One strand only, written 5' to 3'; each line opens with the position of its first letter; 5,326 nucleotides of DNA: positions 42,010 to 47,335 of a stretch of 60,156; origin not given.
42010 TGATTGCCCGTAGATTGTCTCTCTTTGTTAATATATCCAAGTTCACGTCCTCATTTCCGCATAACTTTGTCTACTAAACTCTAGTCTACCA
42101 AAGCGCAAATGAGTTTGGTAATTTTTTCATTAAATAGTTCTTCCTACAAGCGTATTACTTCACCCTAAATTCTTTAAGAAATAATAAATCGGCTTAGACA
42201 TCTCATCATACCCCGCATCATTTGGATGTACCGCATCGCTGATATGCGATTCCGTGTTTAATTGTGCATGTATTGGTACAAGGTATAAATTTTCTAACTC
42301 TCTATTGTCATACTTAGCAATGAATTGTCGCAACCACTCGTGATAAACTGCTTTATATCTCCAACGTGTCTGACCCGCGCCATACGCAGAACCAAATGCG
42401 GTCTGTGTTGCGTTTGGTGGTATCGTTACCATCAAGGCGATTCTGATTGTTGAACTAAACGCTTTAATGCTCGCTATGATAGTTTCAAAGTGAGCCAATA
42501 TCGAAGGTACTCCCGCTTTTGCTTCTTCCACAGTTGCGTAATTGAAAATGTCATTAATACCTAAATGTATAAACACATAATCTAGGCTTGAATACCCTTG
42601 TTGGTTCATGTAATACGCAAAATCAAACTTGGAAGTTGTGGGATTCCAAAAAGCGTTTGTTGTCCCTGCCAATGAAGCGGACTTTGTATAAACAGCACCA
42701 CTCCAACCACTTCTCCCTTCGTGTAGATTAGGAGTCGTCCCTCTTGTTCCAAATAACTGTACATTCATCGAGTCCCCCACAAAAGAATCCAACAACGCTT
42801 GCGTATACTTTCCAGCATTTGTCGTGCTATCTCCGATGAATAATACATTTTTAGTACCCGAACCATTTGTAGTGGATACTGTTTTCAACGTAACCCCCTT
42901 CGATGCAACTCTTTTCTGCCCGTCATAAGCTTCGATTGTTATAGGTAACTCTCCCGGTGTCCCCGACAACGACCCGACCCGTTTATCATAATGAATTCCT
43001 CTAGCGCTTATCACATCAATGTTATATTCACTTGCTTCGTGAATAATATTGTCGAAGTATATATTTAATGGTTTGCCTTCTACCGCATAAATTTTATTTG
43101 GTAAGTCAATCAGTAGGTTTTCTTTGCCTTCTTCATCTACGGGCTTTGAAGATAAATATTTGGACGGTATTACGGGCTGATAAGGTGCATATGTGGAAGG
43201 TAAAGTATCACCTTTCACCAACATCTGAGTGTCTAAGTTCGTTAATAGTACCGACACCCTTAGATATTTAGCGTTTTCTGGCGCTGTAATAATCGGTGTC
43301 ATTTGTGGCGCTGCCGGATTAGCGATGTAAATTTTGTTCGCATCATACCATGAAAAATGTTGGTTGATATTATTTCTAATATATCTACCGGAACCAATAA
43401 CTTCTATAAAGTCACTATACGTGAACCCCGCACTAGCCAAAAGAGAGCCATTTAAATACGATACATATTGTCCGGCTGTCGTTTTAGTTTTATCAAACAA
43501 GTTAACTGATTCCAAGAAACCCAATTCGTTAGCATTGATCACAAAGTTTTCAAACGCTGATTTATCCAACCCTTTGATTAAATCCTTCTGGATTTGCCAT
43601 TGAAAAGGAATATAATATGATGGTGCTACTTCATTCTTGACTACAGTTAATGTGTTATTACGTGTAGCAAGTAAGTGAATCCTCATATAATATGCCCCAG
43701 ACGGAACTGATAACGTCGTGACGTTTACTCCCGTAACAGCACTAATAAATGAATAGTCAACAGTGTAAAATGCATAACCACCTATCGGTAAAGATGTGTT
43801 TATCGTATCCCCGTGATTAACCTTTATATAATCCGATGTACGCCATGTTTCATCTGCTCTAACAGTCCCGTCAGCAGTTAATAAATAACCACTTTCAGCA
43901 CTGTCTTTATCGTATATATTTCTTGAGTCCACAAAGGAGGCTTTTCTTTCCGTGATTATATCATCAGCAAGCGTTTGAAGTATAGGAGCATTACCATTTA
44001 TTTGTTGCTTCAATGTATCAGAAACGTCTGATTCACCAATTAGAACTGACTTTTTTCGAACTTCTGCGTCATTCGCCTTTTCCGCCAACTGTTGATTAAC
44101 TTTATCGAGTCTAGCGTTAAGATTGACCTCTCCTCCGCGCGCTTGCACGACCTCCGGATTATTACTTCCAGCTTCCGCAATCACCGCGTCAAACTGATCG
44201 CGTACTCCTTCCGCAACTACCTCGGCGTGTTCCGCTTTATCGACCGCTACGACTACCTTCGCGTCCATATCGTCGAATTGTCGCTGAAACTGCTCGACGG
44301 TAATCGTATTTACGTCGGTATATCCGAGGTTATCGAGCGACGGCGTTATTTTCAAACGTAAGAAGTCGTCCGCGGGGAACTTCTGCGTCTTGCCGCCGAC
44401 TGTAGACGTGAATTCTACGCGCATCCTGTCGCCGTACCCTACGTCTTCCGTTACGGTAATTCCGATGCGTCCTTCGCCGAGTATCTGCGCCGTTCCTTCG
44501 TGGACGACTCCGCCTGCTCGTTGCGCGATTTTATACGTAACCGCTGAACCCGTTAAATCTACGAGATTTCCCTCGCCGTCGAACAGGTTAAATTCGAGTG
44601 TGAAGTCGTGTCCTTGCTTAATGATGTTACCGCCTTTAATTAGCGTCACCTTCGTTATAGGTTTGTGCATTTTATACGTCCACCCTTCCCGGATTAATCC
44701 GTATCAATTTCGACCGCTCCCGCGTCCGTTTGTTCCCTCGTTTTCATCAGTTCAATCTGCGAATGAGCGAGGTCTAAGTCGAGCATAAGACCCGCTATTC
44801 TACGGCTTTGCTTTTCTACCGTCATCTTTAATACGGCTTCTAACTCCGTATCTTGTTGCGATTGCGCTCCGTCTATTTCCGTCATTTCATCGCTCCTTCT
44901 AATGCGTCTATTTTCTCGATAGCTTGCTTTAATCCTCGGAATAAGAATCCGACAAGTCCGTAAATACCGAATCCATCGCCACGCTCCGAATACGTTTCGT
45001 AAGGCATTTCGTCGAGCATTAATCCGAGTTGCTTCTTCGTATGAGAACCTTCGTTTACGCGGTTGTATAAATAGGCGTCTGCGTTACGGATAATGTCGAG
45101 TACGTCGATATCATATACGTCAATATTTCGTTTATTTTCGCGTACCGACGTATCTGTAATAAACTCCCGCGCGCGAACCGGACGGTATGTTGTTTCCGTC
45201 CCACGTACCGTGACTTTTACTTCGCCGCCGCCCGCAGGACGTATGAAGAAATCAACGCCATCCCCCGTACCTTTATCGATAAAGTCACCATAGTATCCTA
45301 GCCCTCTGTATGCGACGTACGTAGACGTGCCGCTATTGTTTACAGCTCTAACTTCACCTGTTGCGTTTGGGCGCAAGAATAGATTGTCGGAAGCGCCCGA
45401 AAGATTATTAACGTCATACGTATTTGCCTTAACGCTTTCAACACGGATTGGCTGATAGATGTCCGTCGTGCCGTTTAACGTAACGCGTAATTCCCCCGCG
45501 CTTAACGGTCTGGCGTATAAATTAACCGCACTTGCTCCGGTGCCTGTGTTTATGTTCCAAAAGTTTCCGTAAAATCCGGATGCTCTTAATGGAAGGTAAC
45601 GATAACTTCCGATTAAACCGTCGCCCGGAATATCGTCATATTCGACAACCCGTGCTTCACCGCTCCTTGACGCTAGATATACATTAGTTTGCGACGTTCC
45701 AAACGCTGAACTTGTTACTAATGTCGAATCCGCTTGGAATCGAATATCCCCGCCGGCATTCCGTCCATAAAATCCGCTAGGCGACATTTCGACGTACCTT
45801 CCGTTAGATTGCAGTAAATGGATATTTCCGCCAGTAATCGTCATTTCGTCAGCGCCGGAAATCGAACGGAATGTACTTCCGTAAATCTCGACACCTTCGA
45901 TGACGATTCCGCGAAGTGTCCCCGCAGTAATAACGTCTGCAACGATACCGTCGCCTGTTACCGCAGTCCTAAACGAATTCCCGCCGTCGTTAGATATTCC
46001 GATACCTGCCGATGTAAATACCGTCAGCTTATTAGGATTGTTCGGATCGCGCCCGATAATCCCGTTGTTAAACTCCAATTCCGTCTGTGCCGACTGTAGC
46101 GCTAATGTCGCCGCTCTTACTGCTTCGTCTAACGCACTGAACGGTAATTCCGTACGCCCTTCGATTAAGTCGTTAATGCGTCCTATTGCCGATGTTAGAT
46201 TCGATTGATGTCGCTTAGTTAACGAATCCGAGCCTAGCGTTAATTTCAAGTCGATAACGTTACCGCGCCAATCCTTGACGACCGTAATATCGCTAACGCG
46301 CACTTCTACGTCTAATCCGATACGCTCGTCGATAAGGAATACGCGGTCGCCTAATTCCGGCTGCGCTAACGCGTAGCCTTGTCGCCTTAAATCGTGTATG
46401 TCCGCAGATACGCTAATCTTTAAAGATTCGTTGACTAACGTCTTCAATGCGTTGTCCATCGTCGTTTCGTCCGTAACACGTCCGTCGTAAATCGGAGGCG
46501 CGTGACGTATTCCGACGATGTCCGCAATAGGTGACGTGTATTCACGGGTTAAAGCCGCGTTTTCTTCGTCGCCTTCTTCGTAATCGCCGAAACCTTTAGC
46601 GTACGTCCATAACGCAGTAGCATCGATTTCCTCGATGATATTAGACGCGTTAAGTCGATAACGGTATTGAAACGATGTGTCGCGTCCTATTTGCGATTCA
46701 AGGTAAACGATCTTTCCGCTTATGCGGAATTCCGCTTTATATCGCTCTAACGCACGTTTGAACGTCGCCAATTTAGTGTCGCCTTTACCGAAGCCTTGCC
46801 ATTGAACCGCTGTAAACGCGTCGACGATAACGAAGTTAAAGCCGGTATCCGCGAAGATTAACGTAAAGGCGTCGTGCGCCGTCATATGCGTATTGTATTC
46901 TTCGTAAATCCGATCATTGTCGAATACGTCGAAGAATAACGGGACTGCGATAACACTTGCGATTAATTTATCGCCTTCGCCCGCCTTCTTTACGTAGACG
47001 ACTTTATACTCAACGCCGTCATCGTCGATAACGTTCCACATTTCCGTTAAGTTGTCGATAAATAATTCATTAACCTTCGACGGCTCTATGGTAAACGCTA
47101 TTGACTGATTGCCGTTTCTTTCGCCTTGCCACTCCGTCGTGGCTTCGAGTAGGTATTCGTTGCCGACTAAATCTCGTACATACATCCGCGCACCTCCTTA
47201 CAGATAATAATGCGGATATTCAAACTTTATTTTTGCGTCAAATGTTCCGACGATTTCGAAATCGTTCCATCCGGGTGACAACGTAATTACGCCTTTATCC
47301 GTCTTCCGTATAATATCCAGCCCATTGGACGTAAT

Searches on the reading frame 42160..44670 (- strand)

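Call 92: search_protein_families(library=pfam, proteins=[window:42160-44670:-], max_evalue=0.001)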
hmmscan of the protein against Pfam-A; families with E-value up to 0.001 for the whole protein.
window:42160-44670:- (836 aa): 2 families
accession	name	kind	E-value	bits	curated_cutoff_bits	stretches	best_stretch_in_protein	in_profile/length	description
PF00657.28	Lipase_GDSL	-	1.2e-13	52.1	23.6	1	609-827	1-207/208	GDSL-like Lipase/Acylhydrolase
PF13472.12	Lipase_GDSL_2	-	2.2e-13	51.5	32.9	1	611-822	1-177/178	GDSL-like Lipase/Acylhydrolase family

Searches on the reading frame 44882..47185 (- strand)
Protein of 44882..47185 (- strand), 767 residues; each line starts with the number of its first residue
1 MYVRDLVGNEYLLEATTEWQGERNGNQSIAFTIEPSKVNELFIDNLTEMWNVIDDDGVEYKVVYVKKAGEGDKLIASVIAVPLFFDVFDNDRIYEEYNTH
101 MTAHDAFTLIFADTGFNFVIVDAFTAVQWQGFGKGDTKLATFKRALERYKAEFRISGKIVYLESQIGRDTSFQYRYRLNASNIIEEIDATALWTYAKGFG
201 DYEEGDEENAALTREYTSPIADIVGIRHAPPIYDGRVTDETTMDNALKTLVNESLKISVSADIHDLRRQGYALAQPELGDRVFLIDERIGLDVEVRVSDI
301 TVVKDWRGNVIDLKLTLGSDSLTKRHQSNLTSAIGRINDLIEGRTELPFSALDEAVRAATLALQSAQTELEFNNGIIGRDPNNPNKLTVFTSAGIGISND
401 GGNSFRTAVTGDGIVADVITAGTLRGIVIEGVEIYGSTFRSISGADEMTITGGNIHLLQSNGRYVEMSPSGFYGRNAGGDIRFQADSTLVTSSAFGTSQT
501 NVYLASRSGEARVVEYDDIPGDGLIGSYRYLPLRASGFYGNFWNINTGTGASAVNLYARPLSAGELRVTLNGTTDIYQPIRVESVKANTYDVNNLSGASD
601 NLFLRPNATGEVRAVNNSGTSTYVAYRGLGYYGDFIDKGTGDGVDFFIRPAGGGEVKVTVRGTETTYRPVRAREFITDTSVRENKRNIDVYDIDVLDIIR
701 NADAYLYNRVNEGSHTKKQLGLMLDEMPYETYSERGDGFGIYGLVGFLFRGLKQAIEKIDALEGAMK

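Call 92: search_protein_families(library=pfam, proteins=[window:44882-47185:-], max_evalue=0.001)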
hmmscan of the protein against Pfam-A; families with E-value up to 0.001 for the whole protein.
window:44882-47185:- (767 aa): 2 families
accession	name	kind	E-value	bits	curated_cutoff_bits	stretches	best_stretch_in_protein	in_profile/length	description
PF06605.17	Prophage_tail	-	8.7e-32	111.2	31.3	1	84-302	1-224/250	Prophage endopeptidase tail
PF24650.2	TT1_Tal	-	2.4e-14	53.2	27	1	3-81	5-87/90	Tal, N-terminal tail tube TT1 domain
